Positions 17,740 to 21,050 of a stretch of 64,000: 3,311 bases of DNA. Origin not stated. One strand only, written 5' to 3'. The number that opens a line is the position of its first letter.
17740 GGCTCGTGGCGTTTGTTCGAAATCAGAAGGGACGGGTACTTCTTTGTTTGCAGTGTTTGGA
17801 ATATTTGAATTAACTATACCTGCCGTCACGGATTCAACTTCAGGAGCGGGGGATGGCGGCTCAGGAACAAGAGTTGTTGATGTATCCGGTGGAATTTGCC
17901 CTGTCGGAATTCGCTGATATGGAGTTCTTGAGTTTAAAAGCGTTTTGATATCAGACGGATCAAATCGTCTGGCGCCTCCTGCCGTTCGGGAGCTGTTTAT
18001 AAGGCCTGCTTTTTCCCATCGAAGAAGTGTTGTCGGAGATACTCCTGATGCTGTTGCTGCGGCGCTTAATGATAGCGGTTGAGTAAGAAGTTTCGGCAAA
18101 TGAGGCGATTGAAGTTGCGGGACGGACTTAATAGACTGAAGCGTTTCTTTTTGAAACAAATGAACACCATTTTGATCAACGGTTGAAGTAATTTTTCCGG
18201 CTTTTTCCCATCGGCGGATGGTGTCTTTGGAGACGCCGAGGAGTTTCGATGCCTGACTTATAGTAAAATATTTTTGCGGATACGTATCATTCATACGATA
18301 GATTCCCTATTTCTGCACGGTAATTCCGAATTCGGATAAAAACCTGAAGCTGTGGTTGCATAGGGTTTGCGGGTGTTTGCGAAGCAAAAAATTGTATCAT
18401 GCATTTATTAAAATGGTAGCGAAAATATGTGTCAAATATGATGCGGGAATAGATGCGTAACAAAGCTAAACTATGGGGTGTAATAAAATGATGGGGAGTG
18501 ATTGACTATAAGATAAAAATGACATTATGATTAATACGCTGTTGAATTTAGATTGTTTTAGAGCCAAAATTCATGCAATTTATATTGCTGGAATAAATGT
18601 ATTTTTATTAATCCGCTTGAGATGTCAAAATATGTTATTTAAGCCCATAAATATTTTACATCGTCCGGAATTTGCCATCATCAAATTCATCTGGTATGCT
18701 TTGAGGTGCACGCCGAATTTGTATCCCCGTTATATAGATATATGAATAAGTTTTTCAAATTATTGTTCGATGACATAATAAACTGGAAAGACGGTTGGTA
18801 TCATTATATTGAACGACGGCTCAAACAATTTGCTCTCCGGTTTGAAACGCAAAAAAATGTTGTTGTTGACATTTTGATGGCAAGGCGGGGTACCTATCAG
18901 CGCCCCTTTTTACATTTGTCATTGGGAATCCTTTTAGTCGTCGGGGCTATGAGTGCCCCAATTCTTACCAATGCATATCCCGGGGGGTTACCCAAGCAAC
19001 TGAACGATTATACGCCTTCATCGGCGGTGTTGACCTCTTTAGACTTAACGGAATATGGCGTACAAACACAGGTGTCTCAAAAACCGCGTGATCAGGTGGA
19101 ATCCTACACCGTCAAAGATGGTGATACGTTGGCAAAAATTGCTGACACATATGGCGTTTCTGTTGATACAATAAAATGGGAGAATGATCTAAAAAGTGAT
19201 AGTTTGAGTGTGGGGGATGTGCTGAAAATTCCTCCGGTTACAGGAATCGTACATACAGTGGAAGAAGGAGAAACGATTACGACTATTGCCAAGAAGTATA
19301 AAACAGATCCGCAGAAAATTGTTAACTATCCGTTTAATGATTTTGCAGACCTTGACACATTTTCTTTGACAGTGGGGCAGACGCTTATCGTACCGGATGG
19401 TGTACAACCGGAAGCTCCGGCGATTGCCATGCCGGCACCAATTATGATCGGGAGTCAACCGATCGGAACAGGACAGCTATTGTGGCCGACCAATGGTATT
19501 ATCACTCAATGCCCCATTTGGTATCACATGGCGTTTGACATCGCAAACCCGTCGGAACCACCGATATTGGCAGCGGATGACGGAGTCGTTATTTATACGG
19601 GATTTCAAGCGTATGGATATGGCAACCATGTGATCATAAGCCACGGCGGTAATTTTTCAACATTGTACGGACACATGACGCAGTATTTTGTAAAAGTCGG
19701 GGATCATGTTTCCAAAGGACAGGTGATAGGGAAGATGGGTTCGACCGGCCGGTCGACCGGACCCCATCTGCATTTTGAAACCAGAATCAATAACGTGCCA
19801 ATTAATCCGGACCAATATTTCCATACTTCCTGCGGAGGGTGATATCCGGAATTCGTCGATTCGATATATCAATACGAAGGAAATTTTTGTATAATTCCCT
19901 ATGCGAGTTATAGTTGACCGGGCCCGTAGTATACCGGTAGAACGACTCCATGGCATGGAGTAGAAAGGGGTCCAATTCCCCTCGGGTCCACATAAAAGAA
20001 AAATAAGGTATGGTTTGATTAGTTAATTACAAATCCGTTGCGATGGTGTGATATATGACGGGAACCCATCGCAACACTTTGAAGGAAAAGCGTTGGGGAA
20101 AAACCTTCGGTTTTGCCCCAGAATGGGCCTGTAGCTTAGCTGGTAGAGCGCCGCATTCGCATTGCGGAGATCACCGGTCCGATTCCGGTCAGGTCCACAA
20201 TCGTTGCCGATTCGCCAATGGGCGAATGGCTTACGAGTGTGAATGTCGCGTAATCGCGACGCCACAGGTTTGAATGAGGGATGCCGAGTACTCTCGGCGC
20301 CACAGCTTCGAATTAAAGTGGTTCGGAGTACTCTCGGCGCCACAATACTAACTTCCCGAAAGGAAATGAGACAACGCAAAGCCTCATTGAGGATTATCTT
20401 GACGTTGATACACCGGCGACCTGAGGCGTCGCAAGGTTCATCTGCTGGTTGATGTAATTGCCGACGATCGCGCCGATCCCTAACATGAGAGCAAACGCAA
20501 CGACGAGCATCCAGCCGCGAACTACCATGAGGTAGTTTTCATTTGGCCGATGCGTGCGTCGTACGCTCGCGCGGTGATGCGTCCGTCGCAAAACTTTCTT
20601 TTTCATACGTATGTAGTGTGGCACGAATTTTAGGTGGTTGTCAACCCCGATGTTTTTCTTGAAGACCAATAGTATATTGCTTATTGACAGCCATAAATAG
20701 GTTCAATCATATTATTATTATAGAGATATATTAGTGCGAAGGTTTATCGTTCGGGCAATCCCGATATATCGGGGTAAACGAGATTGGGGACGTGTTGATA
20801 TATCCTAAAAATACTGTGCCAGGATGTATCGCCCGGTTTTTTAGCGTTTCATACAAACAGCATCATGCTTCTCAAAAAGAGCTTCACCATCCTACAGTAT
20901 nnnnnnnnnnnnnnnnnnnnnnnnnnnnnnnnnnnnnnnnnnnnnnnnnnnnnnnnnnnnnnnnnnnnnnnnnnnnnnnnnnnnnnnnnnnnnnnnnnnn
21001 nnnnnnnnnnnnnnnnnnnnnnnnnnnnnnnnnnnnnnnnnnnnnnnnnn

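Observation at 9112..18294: A 3,060-aa protein fuses cytoplasmic DNA-binding HTH motifs, through one TM helix, to a huge collagen/propeller/LamG ectodomain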

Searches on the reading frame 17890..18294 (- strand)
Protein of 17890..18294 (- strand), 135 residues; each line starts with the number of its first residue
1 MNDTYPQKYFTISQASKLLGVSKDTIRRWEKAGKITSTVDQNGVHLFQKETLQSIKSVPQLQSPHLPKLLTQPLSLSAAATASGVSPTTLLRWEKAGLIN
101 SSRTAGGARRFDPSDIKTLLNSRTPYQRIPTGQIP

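Call 46: predict_structure(alignment_id=A2)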
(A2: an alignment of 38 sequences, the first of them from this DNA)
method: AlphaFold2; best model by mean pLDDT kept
length: 135 residues; sequences in the alignment: 38
mean_pLDDT: 85.7   pTM: 0.50
mean pLDDT of the five models: 85.7, 85.5, 84.4, 83.8, 81.5
residues with pLDDT >= 90: 92; 70-90: 19; 50-70: 20; < 50: 4
segments of 3 or more residues with pLDDT < 50: none
pLDDT, mean of each block of 10 residues (from residue 1): 70 93 94 95 95 76 53 93 93 94 97 93 77 67
secondary structure, 60 per line:
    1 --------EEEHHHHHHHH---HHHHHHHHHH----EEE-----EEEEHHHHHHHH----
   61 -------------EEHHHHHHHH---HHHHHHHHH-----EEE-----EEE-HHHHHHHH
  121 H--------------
elements in order: E9-11 H12-19 H23-32 E37-39 E45-48 H49-56 H76-83 H87-95 E101-103 E109-111 H113-121
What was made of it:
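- On Canonical MerR-family regulators: The AF2 model shows only short helices (aa 49-56, 113-121) after each wing, then disordered linker (call 46).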

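Call 50: fold_search(model_id=the predicted structure, library=pdb)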
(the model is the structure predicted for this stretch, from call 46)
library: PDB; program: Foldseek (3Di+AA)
matches with E <= 10: 1117; with E <= 0.001: 0
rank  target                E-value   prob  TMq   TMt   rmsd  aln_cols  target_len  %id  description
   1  6ama_P                1.2e-03  1.00  0.34  0.76   1.5        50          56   40  Structure of S. coelicolor/S. venezuelae BldC-smeA-ssfA complex to 3.09 Angstrom (released 2018-03-28)
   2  6ama_B                1.6e-03  1.00  0.34  0.76   1.5        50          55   40  Structure of S. coelicolor/S. venezuelae BldC-smeA-ssfA complex to 3.09 Angstrom (released 2018-03-28)
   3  5d90_C                1.6e-03  1.00  0.34  0.35  12.2        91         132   19  Crystal structure of HiNmlR, a MerR family regulator lacking the sensor domain, bound to promoter DNA (released 2016-06-29)
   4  6ama_H                1.9e-03  1.00  0.34  0.77   1.5        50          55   40  Structure of S. coelicolor/S. venezuelae BldC-smeA-ssfA complex to 3.09 Angstrom (released 2018-03-28)
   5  5i44_A                2.0e-03  1.00  0.34  0.64   2.0        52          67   27  Structure of RacA-DNA complex; P21 form (released 2016-05-04)
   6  5i44_B                2.7e-03  1.00  0.35  0.64   6.5        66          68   27  Structure of RacA-DNA complex; P21 form (released 2016-05-04)
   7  5d8c_B                3.5e-03  1.00  0.35  0.37  12.2        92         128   20  Crystal structure of HiNmlR, a MerR family regulator lacking the sensor domain, bound to promoter DNA (released 2016-06-29)
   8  4r6i_A                3.5e-03  0.90  0.25  0.12   9.3       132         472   17  AtxA protein, a virulence regulator from Bacillus anthracis. (released 2014-10-22)
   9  5i44_G                4.4e-03  1.00  0.35  0.65   7.2        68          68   28  Structure of RacA-DNA complex; P21 form (released 2016-05-04)
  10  6amk_B                4.7e-03  1.00  0.35  0.83   1.4        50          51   38  Structure of Streptomyces venezuelae BldC-whiI opt complex (released 2018-03-28)
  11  6amk_A                4.7e-03  1.00  0.34  0.79   1.6        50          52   38  Structure of Streptomyces venezuelae BldC-whiI opt complex (released 2018-03-28)
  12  6ama_A                5.3e-03  1.00  0.34  0.78   1.4        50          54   40  Structure of S. coelicolor/S. venezuelae BldC-smeA-ssfA complex to 3.09 Angstrom (released 2018-03-28)
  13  5d8c_A                5.6e-03  1.00  0.35  0.37  12.3        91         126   20  Crystal structure of HiNmlR, a MerR family regulator lacking the sensor domain, bound to promoter DNA (released 2016-06-29)
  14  5d90_B                5.6e-03  1.00  0.33  0.35  12.2        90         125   19  Crystal structure of HiNmlR, a MerR family regulator lacking the sensor domain, bound to promoter DNA (released 2016-06-29)
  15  5i41                  6.0e-03  1.00  0.35  0.66   2.0        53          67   26  Structure of the apo RacA DNA binding domain (released 2016-05-04)
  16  6ama_Y                6.0e-03  1.00  0.34  0.74   1.5        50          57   40  Structure of S. coelicolor/S. venezuelae BldC-smeA-ssfA complex to 3.09 Angstrom (released 2018-03-28)
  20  5i44_I                9.2e-03  1.00  0.34  0.65   6.5        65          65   28  Structure of RacA-DNA complex; P21 form (released 2016-05-04)
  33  5i44_K                2.0e-02  1.00  0.35  0.66   5.7        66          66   26  Structure of RacA-DNA complex; P21 form (released 2016-05-04)
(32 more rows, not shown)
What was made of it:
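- Closest known: RacA. Same: It has a MerR-like wHTH used to attach DNA to the cell envelope, and it is a good structural match (call 50).
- The AF2 model superposes on DNA-bound BldC at 1.5 A and on RacA at 2.0 A (calls 46, 50).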

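Call 72: search_solved_structures(query=window:17890-18294:-, max_evalue=0.01, show_alignments=3)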
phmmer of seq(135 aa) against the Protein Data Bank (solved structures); distinct sequences matched with E-value up to 0.01: 2.
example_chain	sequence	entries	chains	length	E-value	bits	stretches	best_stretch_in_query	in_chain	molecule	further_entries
6ama_A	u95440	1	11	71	5.8e-07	32.8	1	75-128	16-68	Putative DNA-binding protein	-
6amk_A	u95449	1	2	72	9.2e-07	32.1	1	74-128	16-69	Putative DNA-binding protein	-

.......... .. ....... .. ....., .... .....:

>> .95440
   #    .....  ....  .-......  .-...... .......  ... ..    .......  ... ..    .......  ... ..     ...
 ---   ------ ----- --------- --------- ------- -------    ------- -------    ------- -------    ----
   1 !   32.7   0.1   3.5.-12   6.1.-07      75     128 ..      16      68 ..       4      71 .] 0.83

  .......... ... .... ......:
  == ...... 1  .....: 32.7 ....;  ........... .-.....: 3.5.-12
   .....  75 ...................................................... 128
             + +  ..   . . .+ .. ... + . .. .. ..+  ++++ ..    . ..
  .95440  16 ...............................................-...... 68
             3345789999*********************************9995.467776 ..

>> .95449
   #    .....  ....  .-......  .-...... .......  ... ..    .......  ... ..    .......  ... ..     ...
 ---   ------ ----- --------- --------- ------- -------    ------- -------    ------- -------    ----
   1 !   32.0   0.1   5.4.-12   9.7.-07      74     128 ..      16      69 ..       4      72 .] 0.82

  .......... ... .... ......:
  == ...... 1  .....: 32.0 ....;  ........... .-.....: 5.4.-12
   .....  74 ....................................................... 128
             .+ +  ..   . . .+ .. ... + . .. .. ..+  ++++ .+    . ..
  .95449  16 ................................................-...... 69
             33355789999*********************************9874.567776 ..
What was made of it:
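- HTH unit 2 aligns with BldC residues 13-65 at E 5.8e-7 (call 72).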

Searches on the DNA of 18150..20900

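Call 64: search_rna_families(source=window, start=18150, end=20900, threshold=evalue, max_evalue=1)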
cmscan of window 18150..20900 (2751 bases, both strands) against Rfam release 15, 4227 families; matches with E-value up to 1: 5.
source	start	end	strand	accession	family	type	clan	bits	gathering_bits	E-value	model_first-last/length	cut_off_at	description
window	20125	20197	+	RF00005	tRNA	Gene; tRNA;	CL00001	65.4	29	2.4e-13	1-71/71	no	tRNA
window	19920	19990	+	RF00005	tRNA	Gene; tRNA;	CL00001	48.6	29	1.1e-08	1-71/71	no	tRNA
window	20125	20198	-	RF04354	Plastid-ycf2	Cis-reg;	-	25.7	65.7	0.023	1-75/75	no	Plastid-ycf2 5UTR RNA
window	19966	20133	+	RF04321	tmRNA_permuted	Gene;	-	20.1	47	0.24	36-95/213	no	permuted transfer-messenger RNA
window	20362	20426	+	RF01128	sR43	Gene; snRNA; snoRNA; CD-box;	-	16.9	45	0.44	1-56/56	no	Small nucleolar RNA sR42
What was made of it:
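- Tried and rejected: Rfam found nothing in the leader (call 64).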
